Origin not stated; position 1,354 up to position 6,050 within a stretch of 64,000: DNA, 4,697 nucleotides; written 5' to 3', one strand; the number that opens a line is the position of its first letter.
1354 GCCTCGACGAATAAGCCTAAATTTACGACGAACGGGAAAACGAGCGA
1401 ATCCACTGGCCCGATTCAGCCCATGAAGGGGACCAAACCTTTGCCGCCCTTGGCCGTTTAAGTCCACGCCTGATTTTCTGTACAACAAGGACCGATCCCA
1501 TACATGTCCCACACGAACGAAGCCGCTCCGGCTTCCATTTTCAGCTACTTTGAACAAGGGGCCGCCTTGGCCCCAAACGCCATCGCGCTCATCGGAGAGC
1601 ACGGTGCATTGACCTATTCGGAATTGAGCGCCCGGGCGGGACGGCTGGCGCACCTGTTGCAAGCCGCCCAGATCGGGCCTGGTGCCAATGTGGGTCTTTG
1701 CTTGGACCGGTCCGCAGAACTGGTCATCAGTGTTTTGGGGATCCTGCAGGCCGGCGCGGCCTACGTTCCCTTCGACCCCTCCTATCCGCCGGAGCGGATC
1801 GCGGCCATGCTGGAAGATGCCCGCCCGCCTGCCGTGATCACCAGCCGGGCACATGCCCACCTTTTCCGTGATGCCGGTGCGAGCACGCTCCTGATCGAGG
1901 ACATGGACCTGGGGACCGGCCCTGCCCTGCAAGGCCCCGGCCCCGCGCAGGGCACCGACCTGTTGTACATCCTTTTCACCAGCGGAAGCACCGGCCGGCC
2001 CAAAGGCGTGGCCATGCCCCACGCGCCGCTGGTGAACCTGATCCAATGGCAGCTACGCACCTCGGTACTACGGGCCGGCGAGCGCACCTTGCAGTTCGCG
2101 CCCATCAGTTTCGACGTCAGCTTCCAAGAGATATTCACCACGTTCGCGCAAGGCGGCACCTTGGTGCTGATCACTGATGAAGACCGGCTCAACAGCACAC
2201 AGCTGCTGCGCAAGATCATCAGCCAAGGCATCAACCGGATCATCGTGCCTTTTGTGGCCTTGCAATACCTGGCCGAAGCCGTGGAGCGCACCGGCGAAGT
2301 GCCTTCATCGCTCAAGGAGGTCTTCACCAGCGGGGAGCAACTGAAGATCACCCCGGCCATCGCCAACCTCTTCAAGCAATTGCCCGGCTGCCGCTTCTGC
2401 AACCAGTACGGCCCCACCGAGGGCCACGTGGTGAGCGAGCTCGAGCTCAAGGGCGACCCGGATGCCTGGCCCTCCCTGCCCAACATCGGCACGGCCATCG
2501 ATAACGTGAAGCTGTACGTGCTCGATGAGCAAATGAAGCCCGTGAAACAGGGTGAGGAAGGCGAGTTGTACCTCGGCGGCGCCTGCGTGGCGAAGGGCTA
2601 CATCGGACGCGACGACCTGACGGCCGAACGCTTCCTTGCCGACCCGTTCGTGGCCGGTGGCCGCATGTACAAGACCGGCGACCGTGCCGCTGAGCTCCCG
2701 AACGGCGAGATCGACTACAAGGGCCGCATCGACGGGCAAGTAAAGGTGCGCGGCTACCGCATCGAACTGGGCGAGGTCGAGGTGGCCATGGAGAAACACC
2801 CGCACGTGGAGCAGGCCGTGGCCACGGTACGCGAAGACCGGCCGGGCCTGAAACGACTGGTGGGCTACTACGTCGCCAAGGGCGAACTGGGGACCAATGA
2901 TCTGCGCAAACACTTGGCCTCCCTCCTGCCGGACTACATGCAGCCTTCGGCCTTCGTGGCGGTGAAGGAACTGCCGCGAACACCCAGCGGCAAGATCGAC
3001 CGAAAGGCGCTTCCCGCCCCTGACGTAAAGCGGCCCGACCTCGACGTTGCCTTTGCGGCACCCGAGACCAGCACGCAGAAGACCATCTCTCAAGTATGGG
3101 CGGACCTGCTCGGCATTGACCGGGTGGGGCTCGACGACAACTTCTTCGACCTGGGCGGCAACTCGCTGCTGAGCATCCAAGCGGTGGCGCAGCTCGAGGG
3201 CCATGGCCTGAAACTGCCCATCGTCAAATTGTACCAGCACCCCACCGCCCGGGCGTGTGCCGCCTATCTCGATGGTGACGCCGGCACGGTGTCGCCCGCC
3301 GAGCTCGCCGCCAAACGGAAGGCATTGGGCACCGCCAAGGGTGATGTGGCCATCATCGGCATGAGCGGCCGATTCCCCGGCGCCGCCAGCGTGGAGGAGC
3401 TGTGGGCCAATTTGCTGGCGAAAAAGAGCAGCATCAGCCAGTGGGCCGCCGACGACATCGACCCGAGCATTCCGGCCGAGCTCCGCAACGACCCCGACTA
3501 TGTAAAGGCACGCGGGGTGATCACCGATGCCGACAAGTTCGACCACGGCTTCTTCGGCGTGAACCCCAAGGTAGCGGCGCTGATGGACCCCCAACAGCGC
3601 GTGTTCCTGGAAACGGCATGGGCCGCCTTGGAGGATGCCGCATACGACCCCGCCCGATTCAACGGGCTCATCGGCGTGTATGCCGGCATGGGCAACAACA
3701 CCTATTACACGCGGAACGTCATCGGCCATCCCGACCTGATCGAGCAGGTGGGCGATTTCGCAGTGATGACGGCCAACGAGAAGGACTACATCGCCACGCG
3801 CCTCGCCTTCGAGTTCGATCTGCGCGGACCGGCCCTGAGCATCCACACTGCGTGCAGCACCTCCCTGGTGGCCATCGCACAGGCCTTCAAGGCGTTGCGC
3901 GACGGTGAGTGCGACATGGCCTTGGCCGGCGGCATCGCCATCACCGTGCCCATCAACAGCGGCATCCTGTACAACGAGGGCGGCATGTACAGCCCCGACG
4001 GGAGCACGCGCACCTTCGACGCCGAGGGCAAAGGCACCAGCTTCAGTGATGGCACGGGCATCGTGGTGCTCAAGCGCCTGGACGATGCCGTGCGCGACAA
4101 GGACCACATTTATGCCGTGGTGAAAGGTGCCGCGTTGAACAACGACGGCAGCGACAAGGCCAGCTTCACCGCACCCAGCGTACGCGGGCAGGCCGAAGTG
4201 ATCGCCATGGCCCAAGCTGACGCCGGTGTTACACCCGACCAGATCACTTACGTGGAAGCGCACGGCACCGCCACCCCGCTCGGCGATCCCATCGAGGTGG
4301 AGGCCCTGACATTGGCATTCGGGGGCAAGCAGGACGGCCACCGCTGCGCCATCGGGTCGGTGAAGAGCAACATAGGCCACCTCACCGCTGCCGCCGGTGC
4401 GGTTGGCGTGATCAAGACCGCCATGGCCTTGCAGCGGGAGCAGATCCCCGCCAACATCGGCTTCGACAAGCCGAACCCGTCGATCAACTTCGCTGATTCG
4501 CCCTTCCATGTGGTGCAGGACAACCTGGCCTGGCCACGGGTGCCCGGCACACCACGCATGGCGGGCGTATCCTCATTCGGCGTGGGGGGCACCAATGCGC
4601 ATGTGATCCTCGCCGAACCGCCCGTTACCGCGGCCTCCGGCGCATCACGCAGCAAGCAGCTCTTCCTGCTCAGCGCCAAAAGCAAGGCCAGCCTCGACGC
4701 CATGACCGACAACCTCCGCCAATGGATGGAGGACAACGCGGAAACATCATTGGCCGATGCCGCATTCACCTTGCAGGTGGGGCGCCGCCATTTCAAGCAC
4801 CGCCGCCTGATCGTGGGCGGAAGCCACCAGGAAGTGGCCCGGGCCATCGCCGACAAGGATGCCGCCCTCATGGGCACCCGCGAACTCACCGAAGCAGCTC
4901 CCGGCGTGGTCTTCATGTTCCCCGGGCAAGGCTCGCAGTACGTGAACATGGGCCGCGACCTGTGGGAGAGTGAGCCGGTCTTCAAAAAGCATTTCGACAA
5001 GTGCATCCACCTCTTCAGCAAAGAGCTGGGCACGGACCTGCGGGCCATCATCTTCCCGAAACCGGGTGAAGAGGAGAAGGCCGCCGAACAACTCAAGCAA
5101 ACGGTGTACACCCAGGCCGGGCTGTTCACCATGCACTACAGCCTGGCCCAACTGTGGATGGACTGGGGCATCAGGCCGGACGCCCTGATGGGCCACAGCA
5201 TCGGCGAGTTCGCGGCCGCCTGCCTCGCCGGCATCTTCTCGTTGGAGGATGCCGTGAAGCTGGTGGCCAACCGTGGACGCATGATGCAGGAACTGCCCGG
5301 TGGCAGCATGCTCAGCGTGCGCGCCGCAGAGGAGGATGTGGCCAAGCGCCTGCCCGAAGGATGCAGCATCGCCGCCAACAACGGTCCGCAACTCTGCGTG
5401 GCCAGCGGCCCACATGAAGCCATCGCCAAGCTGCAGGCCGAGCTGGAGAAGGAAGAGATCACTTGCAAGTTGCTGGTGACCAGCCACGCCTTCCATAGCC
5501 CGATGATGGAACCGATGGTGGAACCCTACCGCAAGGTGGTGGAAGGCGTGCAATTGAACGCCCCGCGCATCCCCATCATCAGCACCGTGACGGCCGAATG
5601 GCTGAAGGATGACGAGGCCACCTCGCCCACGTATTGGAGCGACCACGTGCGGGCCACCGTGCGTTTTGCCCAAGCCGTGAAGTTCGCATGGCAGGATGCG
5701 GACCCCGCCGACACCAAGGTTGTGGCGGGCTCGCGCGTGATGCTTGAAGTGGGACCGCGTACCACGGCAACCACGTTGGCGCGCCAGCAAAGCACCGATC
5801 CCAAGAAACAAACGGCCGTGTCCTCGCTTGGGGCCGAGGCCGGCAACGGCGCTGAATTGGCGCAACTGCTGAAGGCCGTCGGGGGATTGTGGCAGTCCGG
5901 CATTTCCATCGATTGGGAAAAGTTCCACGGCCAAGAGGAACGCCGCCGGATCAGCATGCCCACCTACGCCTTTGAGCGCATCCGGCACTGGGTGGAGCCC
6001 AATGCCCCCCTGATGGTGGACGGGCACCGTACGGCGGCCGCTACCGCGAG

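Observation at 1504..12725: Compact two-gene NRPS-PKS-aminotransferase assembly line with adjacent Sfp-type PPTase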

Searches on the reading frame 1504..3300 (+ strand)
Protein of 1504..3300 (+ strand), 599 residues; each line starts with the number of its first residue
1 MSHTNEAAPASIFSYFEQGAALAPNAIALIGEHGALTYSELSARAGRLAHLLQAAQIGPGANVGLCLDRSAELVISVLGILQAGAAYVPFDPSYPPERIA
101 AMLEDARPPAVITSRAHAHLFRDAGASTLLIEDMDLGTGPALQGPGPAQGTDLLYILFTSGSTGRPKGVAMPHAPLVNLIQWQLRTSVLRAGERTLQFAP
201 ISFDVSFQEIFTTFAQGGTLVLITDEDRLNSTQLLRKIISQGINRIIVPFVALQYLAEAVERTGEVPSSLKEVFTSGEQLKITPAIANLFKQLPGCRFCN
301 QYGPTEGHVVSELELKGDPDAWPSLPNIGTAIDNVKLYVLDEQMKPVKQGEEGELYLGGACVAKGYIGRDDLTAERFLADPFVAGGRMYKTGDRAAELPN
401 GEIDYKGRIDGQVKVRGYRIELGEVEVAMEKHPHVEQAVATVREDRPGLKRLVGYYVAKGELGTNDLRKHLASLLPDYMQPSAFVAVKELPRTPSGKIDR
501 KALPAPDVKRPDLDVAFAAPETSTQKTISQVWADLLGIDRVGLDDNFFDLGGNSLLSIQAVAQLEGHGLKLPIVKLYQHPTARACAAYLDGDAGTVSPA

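Call 10: search_solved_structures(query=window:1504-3300:+, show_alignments=3, max_evalue=1e-20)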
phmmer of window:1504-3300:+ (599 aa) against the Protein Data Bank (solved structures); distinct sequences matched with E-value up to 1e-20: 107 (the best 60 are shown).
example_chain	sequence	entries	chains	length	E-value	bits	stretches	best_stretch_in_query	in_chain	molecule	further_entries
6mfz_A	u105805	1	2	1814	6.9e-206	688.6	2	13-586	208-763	Linear gramicidin synthase subunit A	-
9be3_A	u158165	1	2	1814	7.1e-206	688.5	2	13-586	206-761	Linear gramicidin synthase subunit A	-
9meh_A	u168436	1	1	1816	7.1e-206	688.5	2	13-586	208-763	Linear gramicidin synthase subunit A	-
9be4_A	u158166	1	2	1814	2.8e-205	686.6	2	13-586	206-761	Linear gramicidin synthase subunit A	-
6mfy_A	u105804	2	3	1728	6e-187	626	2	13-586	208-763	Linear gramicidin synthase subunit A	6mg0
8xjz_C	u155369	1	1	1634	2.8e-131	442.2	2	23-589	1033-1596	Peptide synthetase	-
9bfd_B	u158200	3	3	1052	3.7e-127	428.6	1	10-590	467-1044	Tyrocidine synthase 2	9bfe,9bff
5u89_A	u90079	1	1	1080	2.5e-118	399.4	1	11-590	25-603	Amino acid adenylation domain protein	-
9bfd_A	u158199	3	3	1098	1.9e-113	383.4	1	10-589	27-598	Tyrocidine synthase 1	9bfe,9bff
4d4g_A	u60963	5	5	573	7.9e-111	374.7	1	11-543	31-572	APNAA1 | APNA A1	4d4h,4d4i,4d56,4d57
8jbr_A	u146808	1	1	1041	4e-110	372.4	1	11-589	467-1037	McyA protein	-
5es5_A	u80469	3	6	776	2.2e-106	360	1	13-589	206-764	Linear gramicidin synthetase subunit A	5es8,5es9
6mfx_A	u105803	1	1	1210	3.6e-106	359.3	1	13-586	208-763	Linear gramicidin synthase subunit A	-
6mfw_A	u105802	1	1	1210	9.9e-106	357.9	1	13-586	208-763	Linear gramicidin synthase subunit A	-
6p1j_A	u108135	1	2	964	1.4e-100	340.9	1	11-503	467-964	Txo2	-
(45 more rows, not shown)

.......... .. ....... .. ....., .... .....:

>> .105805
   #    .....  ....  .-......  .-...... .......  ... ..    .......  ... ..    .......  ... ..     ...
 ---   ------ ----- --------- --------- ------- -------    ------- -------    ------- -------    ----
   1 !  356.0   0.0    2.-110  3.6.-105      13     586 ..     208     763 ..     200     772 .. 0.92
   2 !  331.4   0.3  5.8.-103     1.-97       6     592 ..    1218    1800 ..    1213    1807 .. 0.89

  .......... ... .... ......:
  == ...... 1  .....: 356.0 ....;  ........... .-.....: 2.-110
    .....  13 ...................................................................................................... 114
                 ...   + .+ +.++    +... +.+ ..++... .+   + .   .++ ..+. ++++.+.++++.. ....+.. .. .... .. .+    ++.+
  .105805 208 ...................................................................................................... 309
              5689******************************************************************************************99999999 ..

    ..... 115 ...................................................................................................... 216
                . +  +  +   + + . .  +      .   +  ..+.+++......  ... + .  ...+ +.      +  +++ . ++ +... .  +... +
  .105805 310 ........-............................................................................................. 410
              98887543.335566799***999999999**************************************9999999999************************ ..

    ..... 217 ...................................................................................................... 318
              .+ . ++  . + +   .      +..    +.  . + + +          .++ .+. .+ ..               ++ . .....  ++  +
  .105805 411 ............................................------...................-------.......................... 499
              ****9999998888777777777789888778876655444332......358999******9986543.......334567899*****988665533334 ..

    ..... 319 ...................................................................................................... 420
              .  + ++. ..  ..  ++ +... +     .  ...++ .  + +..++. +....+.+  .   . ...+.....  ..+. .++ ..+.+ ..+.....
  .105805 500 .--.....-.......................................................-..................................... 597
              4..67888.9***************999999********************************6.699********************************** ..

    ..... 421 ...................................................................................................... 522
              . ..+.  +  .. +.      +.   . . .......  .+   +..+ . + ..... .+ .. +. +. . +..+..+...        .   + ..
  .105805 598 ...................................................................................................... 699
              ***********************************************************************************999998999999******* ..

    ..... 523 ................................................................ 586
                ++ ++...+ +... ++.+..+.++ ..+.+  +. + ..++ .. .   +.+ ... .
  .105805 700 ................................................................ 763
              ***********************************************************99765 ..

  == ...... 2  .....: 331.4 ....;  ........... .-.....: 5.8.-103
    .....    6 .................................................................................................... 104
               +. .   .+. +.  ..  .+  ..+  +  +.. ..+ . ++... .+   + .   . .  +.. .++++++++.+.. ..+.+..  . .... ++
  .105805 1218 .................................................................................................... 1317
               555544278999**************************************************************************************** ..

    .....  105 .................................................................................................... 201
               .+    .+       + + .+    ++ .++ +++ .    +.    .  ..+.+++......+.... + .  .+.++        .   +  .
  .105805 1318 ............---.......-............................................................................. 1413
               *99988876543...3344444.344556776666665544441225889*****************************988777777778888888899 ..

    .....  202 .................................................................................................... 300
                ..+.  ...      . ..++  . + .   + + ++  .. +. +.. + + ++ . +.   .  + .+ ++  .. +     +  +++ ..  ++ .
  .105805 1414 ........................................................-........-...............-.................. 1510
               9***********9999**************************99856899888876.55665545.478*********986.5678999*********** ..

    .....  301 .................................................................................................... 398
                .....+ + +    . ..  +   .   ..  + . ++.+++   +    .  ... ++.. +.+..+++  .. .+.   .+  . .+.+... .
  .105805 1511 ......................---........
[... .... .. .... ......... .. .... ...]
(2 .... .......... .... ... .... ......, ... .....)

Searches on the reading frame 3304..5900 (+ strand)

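Call 49: search_solved_structures(query=window:3304-5900:+, max_evalue=1e-60)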
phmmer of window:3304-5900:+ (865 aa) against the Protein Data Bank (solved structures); distinct sequences matched with E-value up to 1e-60: 77 (the best 60 are shown).
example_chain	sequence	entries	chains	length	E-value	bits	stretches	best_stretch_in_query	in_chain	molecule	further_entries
8xjy_A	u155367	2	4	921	1.5e-203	681.8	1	15-863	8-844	Polyketide synthase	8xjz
8xju_A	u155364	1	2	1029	2.3e-203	681.3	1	15-863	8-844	Polyketide synthase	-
7zma_A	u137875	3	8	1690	2.1e-179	602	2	13-514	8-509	Putative polyketide synthase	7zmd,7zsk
4mz0_A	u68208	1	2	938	1.5e-168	566.1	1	11-798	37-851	CurL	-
4wky_A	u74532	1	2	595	2.3e-157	529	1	12-543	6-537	Beta-ketoacyl synthase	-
11sz_A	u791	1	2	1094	3e-149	502.2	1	9-859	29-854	6-deoxyerythronolide-B synthase, Erythronolide synthase EryA2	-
9iyw_A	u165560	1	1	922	2e-147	496.2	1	14-862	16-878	Polyketide synthase,GfsA KSQ-AncAT chimeric protein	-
4oqj_A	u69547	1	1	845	1.1e-144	487.1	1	11-578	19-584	PKS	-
9pat_A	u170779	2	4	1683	4.8e-144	485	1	4-794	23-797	6-deoxyerythronolide-B synthase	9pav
9pat_C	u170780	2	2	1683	4.8e-144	485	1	4-794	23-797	6-deoxyerythronolide-B synthase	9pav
9pc6_A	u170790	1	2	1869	6.1e-144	484.7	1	4-794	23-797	6-deoxyerythronolide-B synthase,RifR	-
8in9_A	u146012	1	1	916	3.3e-139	469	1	14-863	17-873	Polyketide synthase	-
7vee_A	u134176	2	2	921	1.9e-137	463.2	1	14-863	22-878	Polyketide synthase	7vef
7uwr_A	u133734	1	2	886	2.8e-133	449.4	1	15-849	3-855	Narbonolide/10-deoxymethynolide synthase PikA1, modules 1 and 2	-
8g4u_A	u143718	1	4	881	2.8e-131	442.8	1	13-799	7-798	EryAIII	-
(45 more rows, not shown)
